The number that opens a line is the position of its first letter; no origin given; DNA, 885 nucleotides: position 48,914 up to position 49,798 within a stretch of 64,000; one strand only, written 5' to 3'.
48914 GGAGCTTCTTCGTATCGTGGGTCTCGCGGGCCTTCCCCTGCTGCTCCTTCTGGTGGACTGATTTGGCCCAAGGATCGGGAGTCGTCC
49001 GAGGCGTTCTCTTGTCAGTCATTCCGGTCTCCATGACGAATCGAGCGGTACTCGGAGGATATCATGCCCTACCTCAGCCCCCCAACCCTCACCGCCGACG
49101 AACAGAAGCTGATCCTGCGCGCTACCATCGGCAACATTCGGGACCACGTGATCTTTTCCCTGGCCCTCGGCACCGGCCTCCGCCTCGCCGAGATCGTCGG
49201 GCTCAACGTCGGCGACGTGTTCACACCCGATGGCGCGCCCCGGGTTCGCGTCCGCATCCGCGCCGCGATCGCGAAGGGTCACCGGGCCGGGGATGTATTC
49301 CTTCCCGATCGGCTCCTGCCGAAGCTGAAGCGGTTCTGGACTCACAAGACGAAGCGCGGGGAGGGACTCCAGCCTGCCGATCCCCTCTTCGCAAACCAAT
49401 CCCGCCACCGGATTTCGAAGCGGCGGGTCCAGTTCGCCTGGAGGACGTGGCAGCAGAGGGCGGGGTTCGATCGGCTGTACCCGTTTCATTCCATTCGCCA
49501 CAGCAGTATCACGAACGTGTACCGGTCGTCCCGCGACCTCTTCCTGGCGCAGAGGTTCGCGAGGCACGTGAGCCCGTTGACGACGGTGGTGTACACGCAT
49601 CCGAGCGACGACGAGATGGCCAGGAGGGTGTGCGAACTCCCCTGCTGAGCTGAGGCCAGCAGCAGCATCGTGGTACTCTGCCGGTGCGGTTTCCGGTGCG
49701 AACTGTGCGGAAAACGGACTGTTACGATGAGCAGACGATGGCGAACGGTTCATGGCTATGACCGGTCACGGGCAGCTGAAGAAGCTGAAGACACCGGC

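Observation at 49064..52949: Cassette array delimited by copies of a tyrosine-recombinase 3' end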

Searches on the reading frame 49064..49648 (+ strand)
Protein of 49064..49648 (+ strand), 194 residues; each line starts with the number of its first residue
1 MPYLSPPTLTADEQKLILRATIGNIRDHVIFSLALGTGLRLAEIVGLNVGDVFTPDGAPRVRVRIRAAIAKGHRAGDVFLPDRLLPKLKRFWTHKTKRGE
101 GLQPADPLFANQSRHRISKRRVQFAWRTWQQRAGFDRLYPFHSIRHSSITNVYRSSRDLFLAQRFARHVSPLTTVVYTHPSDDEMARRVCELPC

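Call 7: search_protein_families(library=pfam, proteins=[window:49064-49648:+], max_evalue=0.01)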
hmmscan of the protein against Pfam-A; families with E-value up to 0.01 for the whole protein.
window:49064-49648:+ (194 aa): 1 family
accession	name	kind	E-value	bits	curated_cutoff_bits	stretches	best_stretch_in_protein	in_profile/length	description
PF00589.27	Phage_integrase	-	1e-22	81.1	27.1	1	8-182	2-170/172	Phage integrase family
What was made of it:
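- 49064..49648 (+): int194: full-length 194-aa tyrosine recombinase with a catalytic domain only. It is the resident, currently complete gene whose 3' third is the recombination hot zone. PF00589 E 1e-22 (call 7).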

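Call 8: find_homologous_proteins(query=window:49064-49648:+)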
Query window:49064-49648:+ (194 aa): 2663 proteins with E <= 0.001 among 2891 candidates; the best 120 are listed.
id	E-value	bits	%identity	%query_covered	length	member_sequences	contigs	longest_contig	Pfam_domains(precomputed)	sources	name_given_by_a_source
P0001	1.8e-127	441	100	100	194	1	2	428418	PF00589.28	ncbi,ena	-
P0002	3.2e-107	374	85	100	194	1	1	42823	PF00589.28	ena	-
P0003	5.9e-105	367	82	100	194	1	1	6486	PF00589.28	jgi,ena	-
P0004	7.4e-105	367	85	100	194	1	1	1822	PF00589.28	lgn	-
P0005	1.1e-104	366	85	99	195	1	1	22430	PF00589.28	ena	-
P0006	2.3e-104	365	84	100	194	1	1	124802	PF00589.28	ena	-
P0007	6.3e-104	364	83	100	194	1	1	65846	PF00589.28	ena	-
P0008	9.4e-104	363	83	100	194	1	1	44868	PF00589.28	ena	-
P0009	3.1e-103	362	83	99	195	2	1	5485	PF00589.28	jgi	-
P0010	5.7e-103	361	83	100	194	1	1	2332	PF00589.28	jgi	-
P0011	6.4e-102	357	81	100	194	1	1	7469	PF00589.28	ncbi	-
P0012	7.1e-102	357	80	100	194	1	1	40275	PF00589.28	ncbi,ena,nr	ncbi:MAG: site-specific integrase [Acidobacteriia bacterium]|nr:site-specific integrase [Terriglobia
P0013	9.7e-102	357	81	100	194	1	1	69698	PF00589.28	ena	-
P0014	1.6e-101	356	81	100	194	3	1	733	PF00589.28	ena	-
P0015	1.2e-100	353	82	100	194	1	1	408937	PF00589.28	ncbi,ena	-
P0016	1.3e-100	353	81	100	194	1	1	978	PF00589.28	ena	-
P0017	1.3e-100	353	80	100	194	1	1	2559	PF00589.28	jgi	-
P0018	1.5e-100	353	81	100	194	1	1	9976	PF00589.28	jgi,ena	-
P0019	1.6e-100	353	80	100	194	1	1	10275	PF00589.28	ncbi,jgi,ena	-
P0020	2.5e-100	352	81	100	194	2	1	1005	PF00589.28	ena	-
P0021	3.5e-100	352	80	100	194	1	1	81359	PF00589.28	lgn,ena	-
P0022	3.6e-100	351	80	100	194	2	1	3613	PF00589.28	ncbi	-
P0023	3.9e-100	351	81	99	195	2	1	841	PF00589.28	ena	-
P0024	7.3e-100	351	82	100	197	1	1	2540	PF00589.28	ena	-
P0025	1.3e-99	350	80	100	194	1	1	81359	PF00589.28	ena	-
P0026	1.4e-99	350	78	100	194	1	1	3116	PF00589.28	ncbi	-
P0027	1.6e-99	349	79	100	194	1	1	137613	PF00589.28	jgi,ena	-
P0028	2.0e-99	349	79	100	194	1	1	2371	PF00589.28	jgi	jgi:integrase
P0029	3.8e-99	348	80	100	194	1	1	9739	PF00589.28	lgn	-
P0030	1.3e-98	346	78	100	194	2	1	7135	PF00589.28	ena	-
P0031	1.4e-98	346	78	100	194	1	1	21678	PF00589.28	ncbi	-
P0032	1.7e-98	346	79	100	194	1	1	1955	PF00589.28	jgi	jgi:integrase/recombinase XerC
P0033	2.0e-98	346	80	100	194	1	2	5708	PF00589.28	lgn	-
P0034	2.3e-98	346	79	100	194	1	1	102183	PF00589.28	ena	-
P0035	2.9e-98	345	77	100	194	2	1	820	PF00589.28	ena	-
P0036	3.0e-98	345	78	100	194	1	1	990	PF00589.28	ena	-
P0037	3.2e-98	345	78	100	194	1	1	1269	PF00589.28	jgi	-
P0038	4.8e-98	345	80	99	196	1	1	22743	PF00589.28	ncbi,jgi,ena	-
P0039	5.5e-98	344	80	100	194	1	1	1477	PF00589.28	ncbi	-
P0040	5.7e-98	344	79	100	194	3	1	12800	PF00589.28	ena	-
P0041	8.5e-98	344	79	99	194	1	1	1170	PF00589.28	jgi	jgi:integrase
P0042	2.0e-97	343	79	100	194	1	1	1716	PF00589.28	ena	-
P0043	2.2e-97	342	77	100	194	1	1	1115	PF00589.28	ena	-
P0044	2.4e-97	342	78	100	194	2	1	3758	PF00589.28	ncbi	-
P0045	2.7e-97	342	77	100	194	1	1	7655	PF00589.28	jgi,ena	-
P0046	2.8e-97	342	78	100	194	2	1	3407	PF00589.28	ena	-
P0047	3.8e-97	342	79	100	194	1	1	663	PF00589.28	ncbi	-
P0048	3.9e-97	342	77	100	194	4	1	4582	PF00589.28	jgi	-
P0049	4.4e-97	341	79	100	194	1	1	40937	PF00589.28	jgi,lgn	-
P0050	4.6e-97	341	78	100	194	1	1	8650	PF00589.28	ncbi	-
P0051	5.0e-97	341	78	100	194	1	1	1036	PF00589.28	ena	-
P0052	5.1e-97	341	79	100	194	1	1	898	PF00589.28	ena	-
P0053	6.9e-97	341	78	100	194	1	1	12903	PF00589.28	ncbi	-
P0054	7.3e-97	341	77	100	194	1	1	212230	PF00589.28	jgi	jgi:integrase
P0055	7.6e-97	341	77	100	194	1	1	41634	PF00589.28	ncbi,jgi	jgi:integrase/recombinase XerC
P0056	7.9e-97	341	77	100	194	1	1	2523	PF00589.28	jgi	jgi:integrase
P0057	1.2e-96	340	78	100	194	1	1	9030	PF00589.28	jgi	jgi:integrase/recombinase XerC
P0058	1.3e-96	340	77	100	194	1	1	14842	PF00589.28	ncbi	-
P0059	2.1e-96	339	79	100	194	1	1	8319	PF00589.28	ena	-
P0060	2.5e-96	339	77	100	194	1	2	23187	PF00589.28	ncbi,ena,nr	ncbi:MAG: site-specific integrase [Acidobacteriia bacterium]|nr:site-specific integrase [Terriglobia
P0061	3.2e-96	339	79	100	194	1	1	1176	PF00589.28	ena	-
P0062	3.2e-96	339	76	100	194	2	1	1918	PF00589.28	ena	-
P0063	3.9e-96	338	79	100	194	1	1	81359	PF00589.28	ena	-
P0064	5.8e-96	338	79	100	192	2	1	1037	PF00589.28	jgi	-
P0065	7.5e-96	337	77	100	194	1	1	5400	PF00589.28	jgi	jgi:site-specific recombinase XerC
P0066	7.5e-96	337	77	100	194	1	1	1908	PF00589.28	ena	-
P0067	9.4e-96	337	79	99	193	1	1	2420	PF00589.28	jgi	jgi:integrase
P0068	1.0e-95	337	78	100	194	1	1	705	PF00589.28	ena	-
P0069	1.3e-95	337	77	100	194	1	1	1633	PF00589.28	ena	-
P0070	1.4e-95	337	76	100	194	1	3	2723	PF00589.28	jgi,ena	jgi:integrase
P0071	1.8e-95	336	77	100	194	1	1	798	PF00589.28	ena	-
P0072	1.8e-95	336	78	100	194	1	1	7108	PF00589.28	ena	-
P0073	2.0e-95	336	75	100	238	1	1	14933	PF00589.28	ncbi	ncbi:MAG: site-specific integrase, partial [Thermoanaerobaculia bacterium]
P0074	2.2e-95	336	77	100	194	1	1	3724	PF00589.28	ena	-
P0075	2.4e-95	336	77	100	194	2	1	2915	PF00589.28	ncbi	-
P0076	2.7e-95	336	74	100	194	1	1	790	PF00589.28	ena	-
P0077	3.0e-95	335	77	100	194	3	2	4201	PF00589.28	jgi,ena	-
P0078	3.5e-95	335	78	100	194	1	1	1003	PF00589.28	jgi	jgi:site-specific recombinase XerC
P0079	3.7e-95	335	75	100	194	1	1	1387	PF00589.28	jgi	-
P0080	4.1e-95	335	76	100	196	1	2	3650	PF00589.28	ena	-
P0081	4.5e-95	335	77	100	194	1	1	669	PF00589.28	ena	-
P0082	5.1e-95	335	76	100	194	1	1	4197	PF00589.28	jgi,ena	-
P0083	7.1e-95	334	76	100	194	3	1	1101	PF00589.28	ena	-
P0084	7.3e-95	334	75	100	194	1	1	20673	PF00589.28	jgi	jgi:integrase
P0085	8.2e-95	334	77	100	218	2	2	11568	PF00589.28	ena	-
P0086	8.3e-95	334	77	100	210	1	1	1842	PF00589.28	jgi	jgi:integrase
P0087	9.0e-95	334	77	100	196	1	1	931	PF00589.28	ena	-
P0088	9.3e-95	334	76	100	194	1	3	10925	PF00589.28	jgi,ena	-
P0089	1.2e-94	334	77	100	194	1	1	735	PF00589.28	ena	-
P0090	1.3e-94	333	76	100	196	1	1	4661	PF00589.28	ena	-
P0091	1.3e-94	333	76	100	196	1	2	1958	PF00589.28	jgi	jgi:site-specific recombinase XerC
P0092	1.3e-94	333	78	100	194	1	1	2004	PF00589.28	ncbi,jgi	ncbi:MAG: tyrosine-type recombinase/integrase [Planctomycetota bacterium]|jgi:integrase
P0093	1.4e-94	333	78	100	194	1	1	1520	PF00589.28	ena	-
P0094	1.5e-94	333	76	100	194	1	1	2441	PF00589.28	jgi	-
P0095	1.6e-94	333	75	100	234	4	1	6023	PF00589.28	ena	-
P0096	1.7e-94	333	76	100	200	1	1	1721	PF00589.28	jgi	jgi:site-specific recombinase XerC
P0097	1.7e-94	333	76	100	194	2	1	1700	PF00589.28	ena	-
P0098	1.9e-94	333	76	100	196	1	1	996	PF00589.28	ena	-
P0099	2.2e-94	333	77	100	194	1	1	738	PF00589.28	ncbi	-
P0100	2.5e-94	332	76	100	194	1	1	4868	PF00589.28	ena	-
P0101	2.7e-94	332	76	100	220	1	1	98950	PF00589.28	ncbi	-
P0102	2.8e-94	332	76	100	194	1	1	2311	PF00589.28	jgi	jgi:integrase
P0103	3.7e-94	332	75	100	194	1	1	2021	PF00589.28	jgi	-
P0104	4.9e-94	331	76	100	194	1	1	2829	PF00589.28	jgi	jgi:integrase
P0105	5.9e-94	331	77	100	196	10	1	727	PF00589.28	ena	-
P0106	6.1e-94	331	76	100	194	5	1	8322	PF00589.28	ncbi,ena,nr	ncbi:MAG: site-specific integrase [Acidobacteriia bacterium]|nr:site-specific integrase [Terriglobia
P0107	6.8e-94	331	75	100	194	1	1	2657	PF00589.28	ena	-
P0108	7.7e-94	331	75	100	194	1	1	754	PF00589.28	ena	-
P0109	7.7e-94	331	76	100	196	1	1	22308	PF00589.28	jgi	jgi:integrase/recombinase XerC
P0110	7.9e-94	331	76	100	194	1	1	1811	PF00589.28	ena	-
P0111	8.7e-94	331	76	100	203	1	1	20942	PF00589.28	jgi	jgi:integrase/recombinase XerC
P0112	8.8e-94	331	76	100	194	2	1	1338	PF00589.28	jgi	-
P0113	9.2e-94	331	76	100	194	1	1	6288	PF00589.28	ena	-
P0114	1.3e-93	330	76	100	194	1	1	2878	PF00589.28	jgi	jgi:integrase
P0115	1.3e-93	330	76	100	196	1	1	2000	PF00589.28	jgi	jgi:integrase/recombinase XerC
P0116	1.6e-93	330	75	100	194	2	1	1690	PF00589.28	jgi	-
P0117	1.7e-93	330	77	100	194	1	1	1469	PF00589.28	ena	-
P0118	1.8e-93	330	75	100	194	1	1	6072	PF00589.28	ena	-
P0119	1.8e-93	330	74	100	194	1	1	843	PF00589.28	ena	-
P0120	1.8e-93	330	75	100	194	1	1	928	PF00589.28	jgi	jgi:integrase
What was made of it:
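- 49064..49648 (+): 2663 homologs, nearly all exactly 194 aa (call 8).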

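Call 10: find_encoding_contigs(protein=P0021, flank=10000, max_places=3)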
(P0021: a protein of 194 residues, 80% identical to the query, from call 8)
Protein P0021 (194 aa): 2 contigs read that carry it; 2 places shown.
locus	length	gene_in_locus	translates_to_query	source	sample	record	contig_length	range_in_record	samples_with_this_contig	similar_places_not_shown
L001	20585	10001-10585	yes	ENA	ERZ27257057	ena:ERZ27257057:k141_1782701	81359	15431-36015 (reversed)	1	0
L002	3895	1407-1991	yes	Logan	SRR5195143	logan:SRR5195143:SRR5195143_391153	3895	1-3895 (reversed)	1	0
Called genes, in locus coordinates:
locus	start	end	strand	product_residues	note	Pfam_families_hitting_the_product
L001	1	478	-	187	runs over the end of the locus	PF08822:DUF1804 (faint), PF06056:Terminase_5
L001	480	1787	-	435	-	PF02195:ParB_N, PF01555:N6_N4_Mtase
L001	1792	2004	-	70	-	-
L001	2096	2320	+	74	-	-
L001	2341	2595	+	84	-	-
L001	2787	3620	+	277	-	-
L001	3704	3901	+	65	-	PF12728:HTH_17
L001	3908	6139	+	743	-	PF13155:Toprim_2 (weak)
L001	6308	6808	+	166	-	PF11149:DUF2924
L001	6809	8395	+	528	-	PF00239:Resolvase, PF07508:Recombinase, PF13408:Zn_ribbon_recom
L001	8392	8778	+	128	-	-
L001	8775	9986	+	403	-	PF02195:ParB_N (weak), PF05063:MT-A70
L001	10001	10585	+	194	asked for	PF00589:Phage_integrase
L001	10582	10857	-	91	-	-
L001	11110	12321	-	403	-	PF00929:RNase_T, PF00533:BRCT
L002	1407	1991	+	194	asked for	PF00589:Phage_integrase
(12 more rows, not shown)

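Call 11: find_encoding_contigs(protein=P0002, flank=10000, max_places=3)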
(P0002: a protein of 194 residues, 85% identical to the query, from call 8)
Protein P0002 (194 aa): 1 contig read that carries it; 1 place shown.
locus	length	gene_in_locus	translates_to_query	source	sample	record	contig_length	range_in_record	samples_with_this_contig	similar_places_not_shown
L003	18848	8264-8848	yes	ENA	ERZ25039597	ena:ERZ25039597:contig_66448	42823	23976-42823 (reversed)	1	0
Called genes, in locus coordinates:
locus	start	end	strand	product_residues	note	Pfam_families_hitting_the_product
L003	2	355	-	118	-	?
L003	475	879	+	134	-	-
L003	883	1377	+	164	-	-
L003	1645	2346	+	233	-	-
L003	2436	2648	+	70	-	PF05930:Phage_AlpA (weak), PF12728:HTH_17 (weak)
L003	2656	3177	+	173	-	PF09250:Prim-Pol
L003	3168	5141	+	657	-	-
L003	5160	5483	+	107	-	-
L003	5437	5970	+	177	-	PF11149:DUF2924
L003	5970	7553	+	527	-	PF00239:Resolvase, PF07508:Recombinase, PF13408:Zn_ribbon_recom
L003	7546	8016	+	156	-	-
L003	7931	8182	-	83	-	PF04024:PspC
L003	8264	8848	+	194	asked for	PF00589:Phage_integrase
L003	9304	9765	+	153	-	-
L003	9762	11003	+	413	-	-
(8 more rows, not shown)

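Call 14: find_related_loci(query=A2, collection=genome_contigs, flank=10000)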
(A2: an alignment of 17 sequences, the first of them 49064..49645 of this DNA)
Query A2 (194 aa) in genome_contigs; peptide patterns used: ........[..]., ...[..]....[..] (x = any residue, [..] = any of these).
182 stretches matched a pattern; 97 encode a relative of the query (tblastn E <= 1e-3); the best 80 are kept; 78 distinct loci.
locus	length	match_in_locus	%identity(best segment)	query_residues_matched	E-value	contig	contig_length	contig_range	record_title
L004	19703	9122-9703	80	1-194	3e-104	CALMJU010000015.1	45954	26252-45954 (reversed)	MAG TPA_asm: uncultured Acidobacteria bacterium isolate SRR8859388_bin.2_CONCOCT_v1.1_MAG genome assembly, contig: ERZ16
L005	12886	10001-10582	78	1-194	3e-101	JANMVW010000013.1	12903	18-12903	MAG: Acidobacteriota bacterium isolate OTE_88_metabat_458 OTE_88_k141_4275563, whole genome shotgun sequence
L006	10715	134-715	75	1-194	2e-99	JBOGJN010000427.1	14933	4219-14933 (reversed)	MAG: Thermoanaerobaculia bacterium isolate H1-B1_maxbin2.bin.82_sub k127_1320417, whole genome shotgun sequence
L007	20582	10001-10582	76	1-194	6e-98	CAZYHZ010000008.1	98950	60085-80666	MAG TPA_asm: uncultured Acidobacteriota bacterium isolate binchicken_co185_43 genome assembly, contig: NODE_276_length_9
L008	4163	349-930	76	1-194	2e-96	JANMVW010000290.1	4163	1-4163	MAG: Acidobacteriota bacterium isolate OTE_88_metabat_458 OTE_88_k141_1898263, whole genome shotgun sequence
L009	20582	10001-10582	73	1-194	1e-95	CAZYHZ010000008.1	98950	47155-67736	MAG TPA_asm: uncultured Acidobacteriota bacterium isolate binchicken_co185_43 genome assembly, contig: NODE_276_length_9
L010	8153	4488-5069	73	1-194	8e-95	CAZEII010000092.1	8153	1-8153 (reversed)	MAG TPA_asm: uncultured Acidobacteriota bacterium isolate binchicken_co185_71 genome assembly, contig: NODE_16316_length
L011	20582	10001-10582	73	1-194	1e-94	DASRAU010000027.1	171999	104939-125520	MAG TPA_asm: Verrucomicrobiia bacterium isolate SMAG_U11126 k141_3157230, whole genome shotgun sequence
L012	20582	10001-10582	73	1-194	1e-93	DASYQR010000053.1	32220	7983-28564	MAG TPA_asm: Nitrospirales bacterium isolate SMAG_U4490 k141_468520, whole genome shotgun sequence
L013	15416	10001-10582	72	1-194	1e-93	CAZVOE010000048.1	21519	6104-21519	MAG TPA_asm: uncultured Acidobacteriota bacterium isolate binchicken_co58_72 genome assembly, contig: NODE_1965_length_2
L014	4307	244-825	74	1-194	7e-94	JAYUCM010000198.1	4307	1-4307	MAG: Acidobacteriota bacterium isolate GFS_6979 GFS_6979_197, whole genome shotgun sequence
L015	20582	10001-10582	75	1-194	4e-93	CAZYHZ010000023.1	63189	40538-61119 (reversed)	MAG TPA_asm: uncultured Acidobacteriota bacterium isolate binchicken_co185_43 genome assembly, contig: NODE_615_length_6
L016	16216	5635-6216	73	1-194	2e-92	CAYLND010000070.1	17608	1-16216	MAG TPA_asm: uncultured Acidobacteriota bacterium isolate binchicken_co185_102 genome assembly, contig: NODE_4451_length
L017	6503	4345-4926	72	1-194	2e-91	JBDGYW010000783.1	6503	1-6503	MAG: Gemmatimonadota bacterium isolate M3-38_Bin_161 M3-38_Bin_161_scaffold_218442, whole genome shotgun sequence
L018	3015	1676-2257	72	1-194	4e-92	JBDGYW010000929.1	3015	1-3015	MAG: Gemmatimonadota bacterium isolate M3-38_Bin_161 M3-38_Bin_161_scaffold_287045, whole genome shotgun sequence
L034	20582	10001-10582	64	1-194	7e-76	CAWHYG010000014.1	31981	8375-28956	MAG: Candidatus Eisenbacteria bacterium isolate MFD01476.bin.1.183 genome assembly, contig: contig_45761, whole genome s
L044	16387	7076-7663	57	1-194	9e-68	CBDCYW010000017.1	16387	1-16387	MAG: Candidatus Eiseniibacteriota bacterium isolate 9d5bca9a-b2ae-4bb4-9135-b14f0b5ecb2e genome assembly, contig: contig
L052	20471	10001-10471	65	1-157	7e-61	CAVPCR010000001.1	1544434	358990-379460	MAG: Candidatus Eisenbacteria bacterium isolate MFD00032.bin.2.41 genome assembly, contig: contig_15888, whole genome sh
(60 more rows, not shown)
